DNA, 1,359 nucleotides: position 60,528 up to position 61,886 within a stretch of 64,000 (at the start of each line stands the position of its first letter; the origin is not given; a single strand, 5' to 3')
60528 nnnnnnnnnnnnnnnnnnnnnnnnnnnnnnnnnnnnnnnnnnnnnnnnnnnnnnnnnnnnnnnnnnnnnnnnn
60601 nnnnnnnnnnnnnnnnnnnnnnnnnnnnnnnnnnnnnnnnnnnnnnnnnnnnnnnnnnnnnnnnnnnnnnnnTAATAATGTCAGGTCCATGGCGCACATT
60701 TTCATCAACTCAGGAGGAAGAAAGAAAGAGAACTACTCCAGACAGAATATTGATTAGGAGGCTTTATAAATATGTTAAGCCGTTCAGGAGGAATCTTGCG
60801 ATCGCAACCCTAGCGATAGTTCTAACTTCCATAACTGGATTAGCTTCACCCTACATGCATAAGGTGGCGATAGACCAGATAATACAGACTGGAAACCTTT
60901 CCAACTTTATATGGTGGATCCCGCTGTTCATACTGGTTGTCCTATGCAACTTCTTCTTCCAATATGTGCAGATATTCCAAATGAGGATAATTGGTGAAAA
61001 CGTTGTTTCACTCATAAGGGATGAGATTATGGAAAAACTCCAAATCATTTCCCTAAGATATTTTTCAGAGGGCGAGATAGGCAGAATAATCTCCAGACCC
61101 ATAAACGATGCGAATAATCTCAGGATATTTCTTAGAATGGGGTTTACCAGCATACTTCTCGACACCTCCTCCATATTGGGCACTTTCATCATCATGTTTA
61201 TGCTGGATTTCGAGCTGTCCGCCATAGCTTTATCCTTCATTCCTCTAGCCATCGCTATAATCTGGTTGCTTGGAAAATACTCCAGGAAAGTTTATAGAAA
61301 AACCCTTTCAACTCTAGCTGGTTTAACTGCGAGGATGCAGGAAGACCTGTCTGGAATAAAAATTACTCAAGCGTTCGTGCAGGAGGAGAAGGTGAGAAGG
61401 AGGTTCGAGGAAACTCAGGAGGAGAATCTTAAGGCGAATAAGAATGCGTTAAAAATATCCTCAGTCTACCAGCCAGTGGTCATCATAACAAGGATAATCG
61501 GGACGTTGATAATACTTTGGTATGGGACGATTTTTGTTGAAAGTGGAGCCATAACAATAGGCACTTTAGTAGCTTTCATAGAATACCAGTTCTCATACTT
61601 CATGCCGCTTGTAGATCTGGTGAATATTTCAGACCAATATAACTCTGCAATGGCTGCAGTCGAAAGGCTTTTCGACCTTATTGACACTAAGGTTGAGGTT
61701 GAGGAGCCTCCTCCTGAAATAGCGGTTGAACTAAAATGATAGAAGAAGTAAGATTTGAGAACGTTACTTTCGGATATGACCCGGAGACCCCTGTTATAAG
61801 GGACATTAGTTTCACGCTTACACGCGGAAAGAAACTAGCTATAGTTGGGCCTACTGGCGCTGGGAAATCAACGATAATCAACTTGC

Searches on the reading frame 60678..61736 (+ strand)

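Call 51: search_protein_families(library=pfam, proteins=[window:60678-61736:+], max_evalue=0.00001)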
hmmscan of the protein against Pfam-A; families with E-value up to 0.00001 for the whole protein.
window:60678-61736:+ (353 aa): 1 family
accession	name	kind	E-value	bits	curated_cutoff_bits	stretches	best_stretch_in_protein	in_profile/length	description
PF00664.28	ABC_membrane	-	4.1e-42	145.2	28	1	40-310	1-273/274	ABC transporter transmembrane region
